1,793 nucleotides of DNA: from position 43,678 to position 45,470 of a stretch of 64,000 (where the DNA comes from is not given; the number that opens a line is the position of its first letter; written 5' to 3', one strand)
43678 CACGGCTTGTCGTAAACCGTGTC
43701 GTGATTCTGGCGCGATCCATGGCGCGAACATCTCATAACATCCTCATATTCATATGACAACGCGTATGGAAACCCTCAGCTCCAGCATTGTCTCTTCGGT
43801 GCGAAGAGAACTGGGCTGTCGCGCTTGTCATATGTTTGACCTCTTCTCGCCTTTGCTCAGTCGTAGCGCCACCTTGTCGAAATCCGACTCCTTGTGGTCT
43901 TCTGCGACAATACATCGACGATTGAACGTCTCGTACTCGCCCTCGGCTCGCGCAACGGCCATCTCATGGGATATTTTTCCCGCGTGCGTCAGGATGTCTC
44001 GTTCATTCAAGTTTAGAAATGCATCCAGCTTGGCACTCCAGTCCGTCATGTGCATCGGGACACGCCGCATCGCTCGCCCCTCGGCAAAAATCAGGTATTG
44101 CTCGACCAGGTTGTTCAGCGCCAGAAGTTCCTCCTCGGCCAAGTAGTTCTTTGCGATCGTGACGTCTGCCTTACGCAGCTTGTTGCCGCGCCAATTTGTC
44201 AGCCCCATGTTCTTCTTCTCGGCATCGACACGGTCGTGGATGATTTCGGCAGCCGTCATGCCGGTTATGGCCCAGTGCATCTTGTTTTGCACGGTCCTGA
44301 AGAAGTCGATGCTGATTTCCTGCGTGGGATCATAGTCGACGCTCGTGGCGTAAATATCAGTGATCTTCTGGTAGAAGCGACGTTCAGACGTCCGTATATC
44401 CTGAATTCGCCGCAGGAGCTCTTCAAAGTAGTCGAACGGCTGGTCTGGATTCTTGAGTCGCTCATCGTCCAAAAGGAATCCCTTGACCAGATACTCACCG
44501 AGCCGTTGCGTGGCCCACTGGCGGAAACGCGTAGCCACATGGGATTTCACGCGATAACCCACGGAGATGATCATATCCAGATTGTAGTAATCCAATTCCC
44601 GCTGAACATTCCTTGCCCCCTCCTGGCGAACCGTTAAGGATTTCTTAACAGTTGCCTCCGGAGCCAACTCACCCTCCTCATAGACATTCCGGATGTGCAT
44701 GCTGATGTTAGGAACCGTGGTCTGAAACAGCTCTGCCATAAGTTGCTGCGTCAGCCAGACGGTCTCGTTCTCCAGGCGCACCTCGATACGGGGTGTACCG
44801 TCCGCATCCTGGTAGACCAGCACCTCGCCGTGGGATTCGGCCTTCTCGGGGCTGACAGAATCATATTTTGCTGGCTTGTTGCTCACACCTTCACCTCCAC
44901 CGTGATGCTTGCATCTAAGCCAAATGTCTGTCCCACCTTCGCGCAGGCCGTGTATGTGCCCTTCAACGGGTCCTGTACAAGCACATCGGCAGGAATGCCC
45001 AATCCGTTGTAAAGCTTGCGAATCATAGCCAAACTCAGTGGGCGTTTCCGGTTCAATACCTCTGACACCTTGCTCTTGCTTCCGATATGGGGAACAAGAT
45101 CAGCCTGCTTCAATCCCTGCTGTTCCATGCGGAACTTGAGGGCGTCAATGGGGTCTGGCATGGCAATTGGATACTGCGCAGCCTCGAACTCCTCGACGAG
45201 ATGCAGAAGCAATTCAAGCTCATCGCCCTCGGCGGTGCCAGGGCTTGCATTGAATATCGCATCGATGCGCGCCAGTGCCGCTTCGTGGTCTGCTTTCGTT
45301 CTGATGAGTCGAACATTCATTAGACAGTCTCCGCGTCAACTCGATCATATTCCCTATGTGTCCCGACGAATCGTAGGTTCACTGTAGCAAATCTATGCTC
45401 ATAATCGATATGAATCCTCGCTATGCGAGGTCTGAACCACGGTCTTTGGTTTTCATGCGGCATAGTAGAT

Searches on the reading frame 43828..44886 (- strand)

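Call 90: search_protein_families(library=pfam, proteins=[window:43828-44886:-], max_evalue=0.001)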
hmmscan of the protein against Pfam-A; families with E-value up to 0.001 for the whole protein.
window:43828-44886:- (352 aa): 1 family
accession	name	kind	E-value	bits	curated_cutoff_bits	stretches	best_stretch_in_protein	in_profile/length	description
PF13310.11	Virulence_RhuM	-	2.5e-112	374.7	33.7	1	78-324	1-247/252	Virulence protein RhuM family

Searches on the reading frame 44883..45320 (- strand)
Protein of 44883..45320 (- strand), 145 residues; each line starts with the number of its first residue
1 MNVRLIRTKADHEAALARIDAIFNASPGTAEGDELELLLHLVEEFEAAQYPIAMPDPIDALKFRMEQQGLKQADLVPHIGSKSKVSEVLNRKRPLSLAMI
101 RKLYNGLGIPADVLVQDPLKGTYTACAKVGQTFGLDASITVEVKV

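Call 90: search_protein_families(library=pfam, proteins=[window:44883-45320:-], max_evalue=0.001)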
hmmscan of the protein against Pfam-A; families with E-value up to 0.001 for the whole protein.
window:44883-45320:- (145 aa): 1 family
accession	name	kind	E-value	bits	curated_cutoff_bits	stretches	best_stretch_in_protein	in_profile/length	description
PF13560.12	HTH_31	-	0.00052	20.7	27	0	64-113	9-60/64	Helix-turn-helix domain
